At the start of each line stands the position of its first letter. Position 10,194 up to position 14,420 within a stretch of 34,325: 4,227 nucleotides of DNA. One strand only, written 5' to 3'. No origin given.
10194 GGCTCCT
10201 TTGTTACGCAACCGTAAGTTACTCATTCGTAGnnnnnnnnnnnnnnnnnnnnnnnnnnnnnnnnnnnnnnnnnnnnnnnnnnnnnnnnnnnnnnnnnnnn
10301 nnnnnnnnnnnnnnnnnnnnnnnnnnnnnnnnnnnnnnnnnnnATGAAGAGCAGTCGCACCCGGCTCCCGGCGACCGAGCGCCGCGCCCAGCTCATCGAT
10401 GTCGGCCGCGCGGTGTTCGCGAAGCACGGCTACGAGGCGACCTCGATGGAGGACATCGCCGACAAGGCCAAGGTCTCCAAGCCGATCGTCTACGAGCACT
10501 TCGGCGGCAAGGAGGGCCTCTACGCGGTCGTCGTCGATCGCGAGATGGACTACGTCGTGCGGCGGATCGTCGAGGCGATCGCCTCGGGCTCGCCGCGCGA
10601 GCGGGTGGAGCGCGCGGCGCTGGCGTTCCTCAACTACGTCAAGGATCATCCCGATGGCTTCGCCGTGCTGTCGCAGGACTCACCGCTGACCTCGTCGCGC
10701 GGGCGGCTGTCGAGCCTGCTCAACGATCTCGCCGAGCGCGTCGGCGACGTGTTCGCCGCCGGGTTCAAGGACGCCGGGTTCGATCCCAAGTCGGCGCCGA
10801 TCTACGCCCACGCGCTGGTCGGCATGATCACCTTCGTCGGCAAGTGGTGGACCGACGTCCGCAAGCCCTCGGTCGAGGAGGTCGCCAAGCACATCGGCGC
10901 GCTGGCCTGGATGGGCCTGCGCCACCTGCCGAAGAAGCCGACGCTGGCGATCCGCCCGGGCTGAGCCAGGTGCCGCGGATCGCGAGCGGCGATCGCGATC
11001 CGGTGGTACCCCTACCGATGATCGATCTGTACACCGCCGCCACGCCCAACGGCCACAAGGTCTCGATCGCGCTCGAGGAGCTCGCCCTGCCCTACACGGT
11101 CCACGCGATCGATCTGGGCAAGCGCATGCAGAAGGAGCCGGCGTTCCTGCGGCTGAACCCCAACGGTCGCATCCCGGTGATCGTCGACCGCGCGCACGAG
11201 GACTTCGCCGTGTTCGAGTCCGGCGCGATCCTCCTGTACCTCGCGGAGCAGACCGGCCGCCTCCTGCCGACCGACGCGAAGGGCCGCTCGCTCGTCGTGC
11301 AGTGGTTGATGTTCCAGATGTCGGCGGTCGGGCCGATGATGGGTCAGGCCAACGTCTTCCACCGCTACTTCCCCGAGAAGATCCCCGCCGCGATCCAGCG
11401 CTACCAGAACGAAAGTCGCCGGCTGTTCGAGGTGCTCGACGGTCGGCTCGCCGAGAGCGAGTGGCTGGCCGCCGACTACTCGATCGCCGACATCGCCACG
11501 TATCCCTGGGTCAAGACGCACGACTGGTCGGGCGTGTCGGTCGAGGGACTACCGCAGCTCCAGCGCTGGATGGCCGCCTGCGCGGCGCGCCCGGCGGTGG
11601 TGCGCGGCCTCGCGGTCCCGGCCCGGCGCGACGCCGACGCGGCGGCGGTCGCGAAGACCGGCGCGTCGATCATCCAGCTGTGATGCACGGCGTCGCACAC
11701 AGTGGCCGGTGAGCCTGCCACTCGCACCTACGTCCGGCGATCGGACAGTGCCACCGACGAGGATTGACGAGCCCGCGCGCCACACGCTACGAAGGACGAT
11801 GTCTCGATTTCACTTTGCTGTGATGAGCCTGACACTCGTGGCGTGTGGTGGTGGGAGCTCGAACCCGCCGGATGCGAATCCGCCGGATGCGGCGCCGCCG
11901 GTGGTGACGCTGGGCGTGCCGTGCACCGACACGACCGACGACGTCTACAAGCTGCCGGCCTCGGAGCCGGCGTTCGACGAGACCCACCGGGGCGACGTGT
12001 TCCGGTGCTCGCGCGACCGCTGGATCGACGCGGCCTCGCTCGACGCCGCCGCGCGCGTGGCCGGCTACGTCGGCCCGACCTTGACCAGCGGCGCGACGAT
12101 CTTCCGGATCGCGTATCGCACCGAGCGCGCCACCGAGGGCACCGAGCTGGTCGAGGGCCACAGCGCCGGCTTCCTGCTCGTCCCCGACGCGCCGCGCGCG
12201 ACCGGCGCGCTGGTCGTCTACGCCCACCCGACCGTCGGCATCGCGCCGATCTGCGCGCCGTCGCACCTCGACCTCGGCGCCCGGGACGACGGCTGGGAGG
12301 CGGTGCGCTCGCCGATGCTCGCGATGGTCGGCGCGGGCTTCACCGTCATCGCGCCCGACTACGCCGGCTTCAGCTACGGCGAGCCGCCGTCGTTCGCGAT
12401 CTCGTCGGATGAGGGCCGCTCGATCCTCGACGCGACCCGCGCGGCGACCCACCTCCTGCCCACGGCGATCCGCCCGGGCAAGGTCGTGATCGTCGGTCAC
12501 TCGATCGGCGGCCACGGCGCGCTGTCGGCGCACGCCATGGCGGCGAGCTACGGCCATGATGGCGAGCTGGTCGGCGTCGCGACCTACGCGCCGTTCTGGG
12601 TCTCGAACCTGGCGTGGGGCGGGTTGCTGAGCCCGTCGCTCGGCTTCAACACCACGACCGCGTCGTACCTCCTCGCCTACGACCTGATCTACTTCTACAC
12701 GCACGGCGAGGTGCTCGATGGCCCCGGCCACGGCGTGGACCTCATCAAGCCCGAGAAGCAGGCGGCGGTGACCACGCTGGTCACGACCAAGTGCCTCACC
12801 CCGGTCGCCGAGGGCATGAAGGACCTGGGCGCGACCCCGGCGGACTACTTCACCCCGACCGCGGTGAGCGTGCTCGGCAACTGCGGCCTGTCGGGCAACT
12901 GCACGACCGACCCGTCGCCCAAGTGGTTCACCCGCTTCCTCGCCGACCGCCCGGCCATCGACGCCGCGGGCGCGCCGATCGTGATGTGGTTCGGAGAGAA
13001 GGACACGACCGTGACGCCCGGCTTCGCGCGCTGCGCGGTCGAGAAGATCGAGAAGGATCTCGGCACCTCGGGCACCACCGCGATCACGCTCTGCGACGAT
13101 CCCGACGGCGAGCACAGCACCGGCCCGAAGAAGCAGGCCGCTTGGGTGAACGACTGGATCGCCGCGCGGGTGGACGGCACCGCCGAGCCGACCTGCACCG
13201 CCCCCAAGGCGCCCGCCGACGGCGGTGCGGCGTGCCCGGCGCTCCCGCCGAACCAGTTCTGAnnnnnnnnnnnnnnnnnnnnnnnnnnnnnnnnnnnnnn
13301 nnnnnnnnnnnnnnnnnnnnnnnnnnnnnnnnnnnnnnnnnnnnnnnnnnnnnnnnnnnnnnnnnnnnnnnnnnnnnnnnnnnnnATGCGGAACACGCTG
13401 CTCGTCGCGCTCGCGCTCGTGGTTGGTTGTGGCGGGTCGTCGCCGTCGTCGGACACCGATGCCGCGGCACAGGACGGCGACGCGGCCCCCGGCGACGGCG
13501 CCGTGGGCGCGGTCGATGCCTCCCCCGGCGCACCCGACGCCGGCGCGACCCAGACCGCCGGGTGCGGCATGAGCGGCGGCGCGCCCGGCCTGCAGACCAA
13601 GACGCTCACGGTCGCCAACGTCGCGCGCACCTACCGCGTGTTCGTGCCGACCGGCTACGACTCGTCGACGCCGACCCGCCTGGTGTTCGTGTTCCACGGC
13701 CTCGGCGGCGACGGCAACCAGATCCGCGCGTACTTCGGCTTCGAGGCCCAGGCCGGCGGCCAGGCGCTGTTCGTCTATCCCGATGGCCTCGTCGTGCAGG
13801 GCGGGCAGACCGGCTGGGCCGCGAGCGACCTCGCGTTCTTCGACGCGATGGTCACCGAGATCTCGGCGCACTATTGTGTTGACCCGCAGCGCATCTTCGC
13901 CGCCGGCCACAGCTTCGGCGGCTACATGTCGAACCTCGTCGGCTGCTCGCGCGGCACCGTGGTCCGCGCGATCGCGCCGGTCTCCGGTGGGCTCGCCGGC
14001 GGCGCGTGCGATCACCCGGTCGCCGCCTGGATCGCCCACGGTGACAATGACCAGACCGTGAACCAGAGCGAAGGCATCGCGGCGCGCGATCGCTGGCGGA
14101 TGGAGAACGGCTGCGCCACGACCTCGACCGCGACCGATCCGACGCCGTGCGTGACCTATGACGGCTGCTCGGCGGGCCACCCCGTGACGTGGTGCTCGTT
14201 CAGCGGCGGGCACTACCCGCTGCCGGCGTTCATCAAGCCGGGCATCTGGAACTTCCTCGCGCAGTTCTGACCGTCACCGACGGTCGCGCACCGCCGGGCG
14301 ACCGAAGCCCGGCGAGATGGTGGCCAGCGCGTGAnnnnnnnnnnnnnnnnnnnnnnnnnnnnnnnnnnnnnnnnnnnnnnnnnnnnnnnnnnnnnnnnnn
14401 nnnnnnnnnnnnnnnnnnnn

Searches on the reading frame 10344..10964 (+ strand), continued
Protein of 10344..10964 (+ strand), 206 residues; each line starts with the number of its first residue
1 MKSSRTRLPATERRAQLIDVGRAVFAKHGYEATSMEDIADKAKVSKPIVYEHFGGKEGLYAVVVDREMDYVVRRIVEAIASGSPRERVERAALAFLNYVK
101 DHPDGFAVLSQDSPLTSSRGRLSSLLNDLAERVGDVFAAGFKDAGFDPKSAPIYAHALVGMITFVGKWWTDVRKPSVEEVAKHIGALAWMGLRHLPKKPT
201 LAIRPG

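Call 33: find_encoding_contigs(protein=P0074, flank=4000, max_places=1)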
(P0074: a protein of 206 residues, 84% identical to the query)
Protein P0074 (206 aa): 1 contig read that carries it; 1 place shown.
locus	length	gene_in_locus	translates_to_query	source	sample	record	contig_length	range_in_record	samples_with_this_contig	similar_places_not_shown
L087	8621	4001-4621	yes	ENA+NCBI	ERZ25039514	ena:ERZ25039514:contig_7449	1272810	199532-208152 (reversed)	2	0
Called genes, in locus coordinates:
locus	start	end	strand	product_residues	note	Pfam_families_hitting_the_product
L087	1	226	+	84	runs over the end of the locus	-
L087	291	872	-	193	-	-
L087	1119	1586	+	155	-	PF09912:DUF2141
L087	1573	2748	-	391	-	PF00487:FA_desaturase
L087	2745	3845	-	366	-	PF00970:FAD_binding_6, PF00175:NAD_binding_1, PF00111:Fer2 (weak)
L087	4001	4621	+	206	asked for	PF00440:TetR_N, PF19344:TetR_C_32, PF17932:TetR_C_24 (weak), PF21943:TetR_C_46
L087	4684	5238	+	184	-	PF01066:CDP-OH_P_transf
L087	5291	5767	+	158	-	-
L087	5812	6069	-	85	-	-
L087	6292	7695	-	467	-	-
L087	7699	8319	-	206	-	PF13036:LpoB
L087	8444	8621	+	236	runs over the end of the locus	PF13505:OMP_b-brl (weak)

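Call 34: find_encoding_contigs(protein=P0096, flank=4000, max_places=1)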
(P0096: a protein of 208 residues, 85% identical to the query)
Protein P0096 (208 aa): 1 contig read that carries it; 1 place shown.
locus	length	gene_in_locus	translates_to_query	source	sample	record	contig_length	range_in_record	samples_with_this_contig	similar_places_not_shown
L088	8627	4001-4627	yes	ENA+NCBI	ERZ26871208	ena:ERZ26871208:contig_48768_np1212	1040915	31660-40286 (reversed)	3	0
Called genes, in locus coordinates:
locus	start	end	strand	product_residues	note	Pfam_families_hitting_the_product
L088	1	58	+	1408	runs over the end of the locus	PF01339:CheB_methylest, PF03705:CheR_N, PF01739:CheR, PF28256:CCDC171 (weak), PF13596:PAS_10, PF00512:HisKA, PF02518:HATPase_c, PF00072:Response_reg, +1 more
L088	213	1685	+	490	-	-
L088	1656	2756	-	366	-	PF00487:FA_desaturase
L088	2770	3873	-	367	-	PF00175:NAD_binding_1, PF00111:Fer2 (weak)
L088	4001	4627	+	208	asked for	PF00440:TetR_N, PF19344:TetR_C_32, PF17932:TetR_C_24 (weak), PF21943:TetR_C_46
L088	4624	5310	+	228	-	-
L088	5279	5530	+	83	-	-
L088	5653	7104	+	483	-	PF00691:OmpA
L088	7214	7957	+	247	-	-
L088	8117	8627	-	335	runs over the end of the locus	PF00296:Bac_luciferase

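Call 35: find_encoding_contigs(protein=P0011, flank=4000, max_places=1)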
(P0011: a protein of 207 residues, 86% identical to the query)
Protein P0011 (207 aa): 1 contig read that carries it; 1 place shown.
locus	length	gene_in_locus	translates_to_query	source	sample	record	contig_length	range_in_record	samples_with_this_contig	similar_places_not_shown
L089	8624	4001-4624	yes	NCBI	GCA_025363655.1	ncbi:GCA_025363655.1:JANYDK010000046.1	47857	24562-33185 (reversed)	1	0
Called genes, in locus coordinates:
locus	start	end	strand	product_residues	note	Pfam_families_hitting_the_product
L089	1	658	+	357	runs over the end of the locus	PF07786:HGSNAT_cat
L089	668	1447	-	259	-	-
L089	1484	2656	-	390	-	PF00487:FA_desaturase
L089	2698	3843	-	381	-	PF00970:FAD_binding_6 (weak), PF00175:NAD_binding_1, PF00111:Fer2 (weak)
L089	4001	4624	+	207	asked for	PF00440:TetR_N, PF19344:TetR_C_32, PF17932:TetR_C_24 (weak)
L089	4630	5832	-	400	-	PF23414:Beta-prop_EML_2 (faint), PF23749:DUF7165 (faint), PF08450:SGL (faint), PF22494:choice_anch_I (faint), PF21783:YNCE (weak), PF25174:Beta-prop_THOC3, PF23381:Beta-prop_IFT122_1st (weak), PF25174:Beta-prop_THOC3 (weak), +3 more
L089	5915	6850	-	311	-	-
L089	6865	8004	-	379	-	PF00487:FA_desaturase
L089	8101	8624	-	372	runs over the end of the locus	-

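Call 36: find_encoding_contigs(protein=P0111, flank=4000, max_places=1)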
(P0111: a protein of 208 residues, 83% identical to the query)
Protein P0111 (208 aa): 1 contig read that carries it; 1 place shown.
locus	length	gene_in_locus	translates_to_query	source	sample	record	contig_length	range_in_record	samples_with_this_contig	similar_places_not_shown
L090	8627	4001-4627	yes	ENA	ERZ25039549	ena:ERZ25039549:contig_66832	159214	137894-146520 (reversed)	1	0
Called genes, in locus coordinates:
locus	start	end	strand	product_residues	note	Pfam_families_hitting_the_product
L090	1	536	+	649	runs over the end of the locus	-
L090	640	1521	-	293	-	-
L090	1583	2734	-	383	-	PF00487:FA_desaturase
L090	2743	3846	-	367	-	PF00970:FAD_binding_6 (faint), PF00175:NAD_binding_1, PF00111:Fer2 (weak)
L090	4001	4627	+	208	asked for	PF00440:TetR_N, PF19344:TetR_C_32 (weak), PF21943:TetR_C_46 (weak)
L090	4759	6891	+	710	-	PF02128:Peptidase_M36, PF02225:PA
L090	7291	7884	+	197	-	-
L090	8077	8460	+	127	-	-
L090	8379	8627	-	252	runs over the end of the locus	-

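Call 56: search_solved_structures(query=A1, max_evalue=10)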
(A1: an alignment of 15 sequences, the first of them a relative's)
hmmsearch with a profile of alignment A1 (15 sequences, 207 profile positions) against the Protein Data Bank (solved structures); distinct sequences matched with E-value up to 10: 223 (the best 60 are shown).
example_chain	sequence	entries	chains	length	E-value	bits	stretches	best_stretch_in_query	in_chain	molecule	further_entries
6o6p_A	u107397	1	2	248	5.1e-30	107.9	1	4-197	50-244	TetR family transcriptional regulator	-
6o6n_A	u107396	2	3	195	7.4e-29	104.1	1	9-197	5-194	TetR family transcriptional regulator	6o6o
3f1b_A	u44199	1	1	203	6.2e-19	71.7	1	6-195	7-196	TetR-like transcriptional regulator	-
2qib_A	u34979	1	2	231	1.1e-13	54.5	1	2-120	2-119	tetR-family transcriptional regulator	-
3dcf_A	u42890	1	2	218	3.4e-13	52.9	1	5-194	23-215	transcriptional regulator of the TetR/AcrR family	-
2hyt_A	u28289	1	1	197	1.8e-11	47.3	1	5-76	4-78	TetR-family transcriptional regulator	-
3bhq_A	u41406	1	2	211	1.2e-10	44.6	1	14-80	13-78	Transcriptional regulator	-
3dew_A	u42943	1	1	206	2e-10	43.9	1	10-67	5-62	Transcriptional regulator, TetR family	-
3vpr_A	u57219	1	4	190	5.2e-10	42.5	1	15-193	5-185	Transcriptional regulator, TetR family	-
5k7f_A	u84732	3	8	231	1.2e-09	41.4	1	10-183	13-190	Transcriptional regulator, TetR family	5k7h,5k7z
3cdl_A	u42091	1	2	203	3.8e-09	39.7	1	8-67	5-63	Transcriptional regulator AefR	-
8ke8_A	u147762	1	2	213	9.2e-09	38.4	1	11-66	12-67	NalC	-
2iai_A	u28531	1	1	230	9.3e-09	38.4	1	17-90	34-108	Putative transcriptional regulator SCO3833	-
2eh3_A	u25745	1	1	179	1.7e-08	37.5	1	17-74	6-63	Transcriptional regulator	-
9b7y_A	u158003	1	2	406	2e-08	37.4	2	10-86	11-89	Transcriptional repressor Mce3R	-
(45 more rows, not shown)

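Call 62: search_protein_families(library=pfam, proteins=[L017:2877-3929:+, L017:3926-4621:+])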
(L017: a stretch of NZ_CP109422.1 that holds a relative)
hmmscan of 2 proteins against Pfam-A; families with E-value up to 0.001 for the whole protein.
L017:2877-3929:+ (350 aa): 1 family
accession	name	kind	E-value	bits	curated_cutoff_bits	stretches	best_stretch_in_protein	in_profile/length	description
PF00487.30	FA_desaturase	-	2.8e-20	73.6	29.7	1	86-300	3-225/253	Fatty acid desaturase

L017:3926-4621:+ (231 aa): 3 families
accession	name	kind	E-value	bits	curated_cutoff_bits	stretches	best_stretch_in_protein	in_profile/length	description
PF00440.29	TetR_N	-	4.3e-17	62.1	24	1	41-85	1-45/47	Bacterial regulatory proteins, tetR family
PF21943.1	TetR_C_46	-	2.4e-08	34.6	27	1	115-215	8-109/109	Tetracyclin repressor-like, C-terminal domain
PF19344.4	TetR_C_32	-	3e-07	31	27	1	145-222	56-133/139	Tetracyclin repressor-like, C-terminal domain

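Call 65: predict_structure(alignment_id=A1)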
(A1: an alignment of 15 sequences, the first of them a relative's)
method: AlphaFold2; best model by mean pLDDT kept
length: 206 residues; sequences in the alignment: 15
mean_pLDDT: 60.2   pTM: 0.53
mean pLDDT of the five models: 60.2, 50.9, 43.9, 41.2, 37.7
residues with pLDDT >= 90: 0; 70-90: 76; 50-70: 62; < 50: 68
segments of 3 or more residues with pLDDT < 50: 1-8, 10-14, 20-22, 33-36, 42-65, 113-123, 199-206
pLDDT, mean of each block of 10 residues (from residue 1): 45 49 53 51 43 38 51 69 75 76 61 43 57 76 77 73 71 74 74 61 43
secondary structure, 60 per line:
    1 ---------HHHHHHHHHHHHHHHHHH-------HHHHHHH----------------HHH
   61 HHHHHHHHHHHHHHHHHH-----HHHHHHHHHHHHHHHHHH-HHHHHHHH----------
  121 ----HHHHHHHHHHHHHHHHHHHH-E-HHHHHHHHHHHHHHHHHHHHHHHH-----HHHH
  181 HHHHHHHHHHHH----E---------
elements in order: H10-27 H35-41 H58-78 H84-101 H103-110 H125-144 H148-171 H177-192

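Call 70: find_related_loci(query=A1, collection=metagenome_contigs, flank=1200)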
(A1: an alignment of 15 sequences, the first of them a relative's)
Query A1 (206 aa) in metagenome_contigs; peptide patterns used: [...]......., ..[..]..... (x = any residue, [..] = any of these).
600 stretches matched a pattern (row limit reached: there are more); 573 encode a relative of the query (tblastn E <= 1e-3); the best 80 are kept; 80 distinct loci.
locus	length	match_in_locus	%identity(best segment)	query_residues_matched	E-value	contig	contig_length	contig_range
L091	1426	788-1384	87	7-205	1e-127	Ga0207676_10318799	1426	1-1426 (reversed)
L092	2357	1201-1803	83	1-201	1e-118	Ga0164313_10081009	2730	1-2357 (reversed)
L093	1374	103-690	78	4-199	1e-114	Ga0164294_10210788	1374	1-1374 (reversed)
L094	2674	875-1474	76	1-200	3e-107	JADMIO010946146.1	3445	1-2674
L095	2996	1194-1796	77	1-201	1e-106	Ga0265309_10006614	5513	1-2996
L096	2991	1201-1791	78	3-199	1e-106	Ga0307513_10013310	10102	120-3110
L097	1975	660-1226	80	16-204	7e-110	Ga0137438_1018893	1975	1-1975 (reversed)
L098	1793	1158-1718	80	16-202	3e-109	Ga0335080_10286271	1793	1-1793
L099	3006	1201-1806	72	2-203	2e-101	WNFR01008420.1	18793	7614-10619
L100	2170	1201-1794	72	6-203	1e-101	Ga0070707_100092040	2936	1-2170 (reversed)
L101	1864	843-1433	72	7-203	2e-104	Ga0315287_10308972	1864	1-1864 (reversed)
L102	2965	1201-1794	71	2-199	2e-99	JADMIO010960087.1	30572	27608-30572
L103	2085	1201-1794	69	7-204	7e-100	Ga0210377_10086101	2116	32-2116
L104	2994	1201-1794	70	3-199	2e-93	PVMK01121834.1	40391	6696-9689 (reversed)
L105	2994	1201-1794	71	3-199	3e-93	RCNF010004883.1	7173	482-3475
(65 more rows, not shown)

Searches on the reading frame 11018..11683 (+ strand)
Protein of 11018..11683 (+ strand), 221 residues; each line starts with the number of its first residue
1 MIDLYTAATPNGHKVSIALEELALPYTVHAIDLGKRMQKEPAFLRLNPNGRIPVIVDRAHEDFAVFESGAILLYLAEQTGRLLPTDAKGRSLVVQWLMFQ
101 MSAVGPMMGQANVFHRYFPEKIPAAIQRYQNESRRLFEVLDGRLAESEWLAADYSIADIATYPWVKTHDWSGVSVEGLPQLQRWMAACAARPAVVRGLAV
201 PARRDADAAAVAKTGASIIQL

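Call 66: search_protein_families(library=pfam, proteins=[window:11018-11683:+])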
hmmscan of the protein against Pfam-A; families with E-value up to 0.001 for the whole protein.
window:11018-11683:+ (221 aa): 5 families
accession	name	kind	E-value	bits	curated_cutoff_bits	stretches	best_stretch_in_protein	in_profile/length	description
PF13409.12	GST_N_2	-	7.1e-15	55.8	25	1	10-78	3-70/70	Glutathione S-transferase, N-terminal domain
PF02798.26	GST_N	-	3.8e-14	53.2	20.9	1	4-77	5-76/76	Glutathione S-transferase, N-terminal domain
PF13417.12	GST_N_3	-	2e-11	44.5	22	1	5-79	2-71/75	Glutathione S-transferase, N-terminal domain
PF00043.30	GST_C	-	2e-07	31.6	20.7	1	127-192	25-93/93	Glutathione S-transferase, C-terminal domain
PF13410.11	GST_C_2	-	6.4e-05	23.4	24.9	1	123-187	1-69/69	Glutathione S-transferase, C-terminal domain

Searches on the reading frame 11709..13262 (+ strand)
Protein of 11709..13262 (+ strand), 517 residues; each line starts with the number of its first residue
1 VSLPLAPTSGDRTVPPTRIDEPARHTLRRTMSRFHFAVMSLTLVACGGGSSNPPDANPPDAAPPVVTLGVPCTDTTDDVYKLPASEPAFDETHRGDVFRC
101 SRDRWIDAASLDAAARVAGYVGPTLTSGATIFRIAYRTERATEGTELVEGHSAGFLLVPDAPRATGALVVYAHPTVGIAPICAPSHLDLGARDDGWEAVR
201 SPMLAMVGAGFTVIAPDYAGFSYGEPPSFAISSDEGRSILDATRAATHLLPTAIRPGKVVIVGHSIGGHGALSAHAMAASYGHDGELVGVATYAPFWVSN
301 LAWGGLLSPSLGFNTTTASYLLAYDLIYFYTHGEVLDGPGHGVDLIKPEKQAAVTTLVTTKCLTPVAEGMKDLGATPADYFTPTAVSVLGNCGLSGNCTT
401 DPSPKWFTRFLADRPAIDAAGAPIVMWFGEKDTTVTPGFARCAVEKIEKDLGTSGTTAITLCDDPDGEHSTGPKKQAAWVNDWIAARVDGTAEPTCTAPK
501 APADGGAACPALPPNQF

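Call 66: search_protein_families(library=pfam, proteins=[window:11709-13262:+])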
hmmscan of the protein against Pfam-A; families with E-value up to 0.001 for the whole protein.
window:11709-13262:+ (517 aa): 4 families
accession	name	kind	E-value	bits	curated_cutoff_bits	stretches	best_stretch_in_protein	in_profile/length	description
PF12697.13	Abhydrolase_6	-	1.2e-09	39.6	26.3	1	191-414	9-192/217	Alpha/beta hydrolase family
PF03583.20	LIP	-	4.1e-08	33.3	23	1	206-292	22-106/286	Secretory lipase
PF00561.26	Abhydrolase_1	-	5.8e-05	23.3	25.8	1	210-272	27-84/245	alpha/beta hydrolase fold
PF12146.15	Hydrolase_4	-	0.00089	19.1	27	0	205-296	26-110/239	Serine aminopeptidase, S33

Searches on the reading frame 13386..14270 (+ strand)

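Call 66: search_protein_families(library=pfam, proteins=[window:13386-14270:+])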
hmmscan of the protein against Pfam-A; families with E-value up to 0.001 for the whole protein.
window:13386-14270:+ (294 aa): 1 family
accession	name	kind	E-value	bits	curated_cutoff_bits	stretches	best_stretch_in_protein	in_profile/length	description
PF00326.27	Peptidase_S9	-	6.2e-05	23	22.6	1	154-197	50-93/213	Prolyl oligopeptidase family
